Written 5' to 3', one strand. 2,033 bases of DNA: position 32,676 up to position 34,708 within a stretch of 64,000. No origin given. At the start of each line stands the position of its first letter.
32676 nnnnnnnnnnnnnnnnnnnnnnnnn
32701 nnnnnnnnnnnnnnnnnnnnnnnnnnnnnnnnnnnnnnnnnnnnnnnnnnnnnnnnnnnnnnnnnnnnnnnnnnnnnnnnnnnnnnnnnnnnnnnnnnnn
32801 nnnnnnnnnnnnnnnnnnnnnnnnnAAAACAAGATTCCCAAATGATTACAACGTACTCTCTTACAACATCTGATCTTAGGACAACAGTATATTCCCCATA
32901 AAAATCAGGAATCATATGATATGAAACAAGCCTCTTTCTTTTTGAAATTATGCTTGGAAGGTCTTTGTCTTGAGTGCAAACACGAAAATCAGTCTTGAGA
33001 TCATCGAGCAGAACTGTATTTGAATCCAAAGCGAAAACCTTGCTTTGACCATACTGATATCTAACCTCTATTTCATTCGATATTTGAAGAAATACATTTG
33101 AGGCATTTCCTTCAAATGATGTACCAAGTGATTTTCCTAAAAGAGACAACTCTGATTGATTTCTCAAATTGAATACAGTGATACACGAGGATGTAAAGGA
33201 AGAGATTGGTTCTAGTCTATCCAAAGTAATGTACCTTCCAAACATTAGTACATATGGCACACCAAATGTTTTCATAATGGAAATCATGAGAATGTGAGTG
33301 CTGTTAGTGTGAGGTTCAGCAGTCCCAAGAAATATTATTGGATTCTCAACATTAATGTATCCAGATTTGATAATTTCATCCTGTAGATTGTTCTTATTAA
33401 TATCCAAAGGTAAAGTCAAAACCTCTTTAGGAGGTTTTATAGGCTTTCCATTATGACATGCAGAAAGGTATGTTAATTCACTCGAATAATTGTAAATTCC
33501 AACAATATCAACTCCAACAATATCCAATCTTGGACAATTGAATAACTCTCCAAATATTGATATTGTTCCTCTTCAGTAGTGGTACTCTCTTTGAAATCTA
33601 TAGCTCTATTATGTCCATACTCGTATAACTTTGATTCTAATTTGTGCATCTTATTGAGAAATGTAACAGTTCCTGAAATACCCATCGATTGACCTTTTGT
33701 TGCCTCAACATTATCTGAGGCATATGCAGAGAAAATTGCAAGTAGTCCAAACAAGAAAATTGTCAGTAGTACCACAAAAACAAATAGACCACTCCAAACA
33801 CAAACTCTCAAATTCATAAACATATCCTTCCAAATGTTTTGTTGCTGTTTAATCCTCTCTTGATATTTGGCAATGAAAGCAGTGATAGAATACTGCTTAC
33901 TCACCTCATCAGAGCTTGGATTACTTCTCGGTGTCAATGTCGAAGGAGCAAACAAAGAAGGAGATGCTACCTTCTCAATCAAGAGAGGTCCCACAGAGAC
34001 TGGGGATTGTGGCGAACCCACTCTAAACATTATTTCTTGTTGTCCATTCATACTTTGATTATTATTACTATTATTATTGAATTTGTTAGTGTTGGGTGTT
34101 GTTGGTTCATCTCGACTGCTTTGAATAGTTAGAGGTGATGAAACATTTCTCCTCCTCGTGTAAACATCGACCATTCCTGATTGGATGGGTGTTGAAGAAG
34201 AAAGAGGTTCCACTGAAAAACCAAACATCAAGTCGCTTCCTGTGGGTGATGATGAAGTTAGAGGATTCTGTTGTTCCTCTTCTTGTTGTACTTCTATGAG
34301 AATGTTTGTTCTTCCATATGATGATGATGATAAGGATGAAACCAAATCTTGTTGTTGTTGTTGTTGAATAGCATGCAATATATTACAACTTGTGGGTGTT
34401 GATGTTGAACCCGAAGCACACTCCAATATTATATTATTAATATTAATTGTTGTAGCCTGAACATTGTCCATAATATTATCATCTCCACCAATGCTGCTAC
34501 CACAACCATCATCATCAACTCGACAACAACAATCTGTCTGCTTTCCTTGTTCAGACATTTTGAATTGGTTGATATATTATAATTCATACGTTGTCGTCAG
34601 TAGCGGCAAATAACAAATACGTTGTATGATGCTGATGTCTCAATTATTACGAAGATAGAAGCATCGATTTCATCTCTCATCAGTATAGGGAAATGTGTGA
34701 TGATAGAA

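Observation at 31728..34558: Bacterial-style two-TM sensor + HAMP module fused to a eukaryotic RGS domain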

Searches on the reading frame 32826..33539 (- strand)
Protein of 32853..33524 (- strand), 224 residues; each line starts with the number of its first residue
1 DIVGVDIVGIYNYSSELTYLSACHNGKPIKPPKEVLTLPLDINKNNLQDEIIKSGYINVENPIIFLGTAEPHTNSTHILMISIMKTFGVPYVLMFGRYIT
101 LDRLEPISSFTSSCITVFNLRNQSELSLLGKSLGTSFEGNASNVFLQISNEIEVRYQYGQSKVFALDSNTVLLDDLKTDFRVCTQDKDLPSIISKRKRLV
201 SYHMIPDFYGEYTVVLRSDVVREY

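Call 7: search_protein_families(library=pfam, proteins=[window:32853-33524:-], max_evalue=10)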
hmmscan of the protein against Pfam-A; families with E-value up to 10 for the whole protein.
seq(224 aa): 1 family
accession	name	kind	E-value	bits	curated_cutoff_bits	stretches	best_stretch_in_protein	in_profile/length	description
PF17366.7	AGA2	-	0.11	12.6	25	1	4-28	23-47/58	A-agglutinin-binding subunit Aga2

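Call 84: predict_structure(alignment_id=A5)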
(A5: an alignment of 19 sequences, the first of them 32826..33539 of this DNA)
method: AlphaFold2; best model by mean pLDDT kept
length: 238 residues; sequences in the alignment: 19
mean_pLDDT: 78.5   pTM: 0.74
mean pLDDT of the five models: 78.5, 77.5, 76.4, 75.5, 73.8
residues with pLDDT >= 90: 74; 70-90: 93; 50-70: 63; < 50: 8
segments of 3 or more residues with pLDDT < 50: 158-163
pLDDT, mean of each block of 10 residues (from residue 1): 91 93 94 93 79 74 86 68 91 91 91 88 89 82 69 56 51 53 73 54 82 90 80 65
secondary structure, 60 per line:
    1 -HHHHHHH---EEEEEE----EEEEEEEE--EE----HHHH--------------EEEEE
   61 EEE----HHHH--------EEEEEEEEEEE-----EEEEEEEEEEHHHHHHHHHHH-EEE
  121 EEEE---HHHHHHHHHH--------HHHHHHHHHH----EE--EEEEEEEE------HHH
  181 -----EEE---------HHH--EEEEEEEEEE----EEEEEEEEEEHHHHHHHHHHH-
elements in order: H2-8 E12-17 E22-29 H38-41 E56-63 H68-71 E80-90 E96-105 H106-116 E118-124 H128-137 H146-155 E164-171 E186-188 E203-212 E217-226 H227-237

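Call 86: fold_search(model_id=the predicted structure, library=pdb)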
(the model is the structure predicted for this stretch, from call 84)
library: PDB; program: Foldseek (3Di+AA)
matches with E <= 10: 905; with E <= 0.001: 7
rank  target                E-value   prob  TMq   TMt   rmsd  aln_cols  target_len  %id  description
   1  8w7p_B                5.8e-06  1.00  0.32  0.32   9.5       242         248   14  Extracellular domain of a sensor histidine kinase (released 2024-01-10)
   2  6e0a_B                3.1e-04  1.00  0.35  0.33   8.4       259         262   11  Crystal Structure of Helicobacter pylori TlpA Chemoreceptor Ligand Binding Domain (released 2018-09-12)
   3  9heh                  3.1e-04  0.99  0.34  0.30  11.4       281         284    8  Structure of the ligand binding domain of the chemoreceptor MkcA (DSOMK10_RS0100305) of Dickeya solani MK10 in complex w (released 2025-08-06)
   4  6e0a_A                3.5e-04  0.99  0.36  0.34   8.4       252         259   11  Crystal Structure of Helicobacter pylori TlpA Chemoreceptor Ligand Binding Domain (released 2018-09-12)
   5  3lif_A                4.0e-04  0.99  0.31  0.31  10.1       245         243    9  Crystal Structure of the extracellular domain of the putative histidine kinase rpHK1S-Z16 (released 2010-05-05)
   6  3e4o_A                5.4e-04  0.97  0.31  0.30   9.6       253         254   10  Crystal structure of succinate bound state DctB (released 2008-10-21)
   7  9cdr_A                6.8e-04  0.80  0.23  0.09  19.4       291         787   10  DosP Apo straight form (released 2024-11-20)
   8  2zbb_A                1.2e-03  0.92  0.29  0.28  10.6       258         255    9  P43 crystal of DctBp (released 2008-11-18)
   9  3e4p_B                1.2e-03  0.93  0.28  0.27  11.2       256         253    9  Crystal structure of malonate occupied DctB (released 2008-10-21)
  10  6dtm                  1.3e-03  0.97  0.34  0.33   8.1       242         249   11  Crystal Structure of Helicobacter pylori TlpA Chemoreceptor Ligand Binding Domain (released 2018-09-12)
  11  6e09_C                1.4e-03  0.96  0.32  0.31   8.6       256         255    9  Crystal Structure of Helicobacter pylori TlpA Chemoreceptor Ligand Binding Domain (released 2018-09-12)
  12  9cmf_A                1.8e-03  0.77  0.25  0.09  17.7       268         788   10  Substrate bound DosP (released 2024-11-20)
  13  7psg_C                2.0e-03  0.92  0.32  0.30   8.5       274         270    9  Structure of the ligand binding domain of the PacA (ECA2226) chemoreceptor of Pectobacterium atrosepticum SCRI1043 in  (released 2022-05-11)
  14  9bkv_A                2.3e-03  0.51  0.21  0.08  18.5       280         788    8  DosP R97A bent form (released 2024-11-20)
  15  4zp4_D                3.5e-03  0.89  0.31  0.27  11.4       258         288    7  Crystal Structure of the Heterodimeric HIF-2a:ARNT Complex (released 2015-08-12)
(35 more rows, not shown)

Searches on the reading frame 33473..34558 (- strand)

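Call 4: search_protein_families(library=pfam, proteins=[window:33473-34558:-], max_evalue=1)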
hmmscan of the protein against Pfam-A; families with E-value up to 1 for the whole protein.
window:33473-34558:- (361 aa): 2 families
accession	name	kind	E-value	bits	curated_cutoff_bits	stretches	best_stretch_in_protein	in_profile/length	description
PF20520.3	Ac45-VOA1_TM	-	0.014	15.6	25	1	254-277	7-30/39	V0 complex accessory subunit Ac45/VOA1 transmembrane domain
PF03929.21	PepSY_TM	-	0.04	14.2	28.8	1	254-279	5-30/295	PepSY-associated TM region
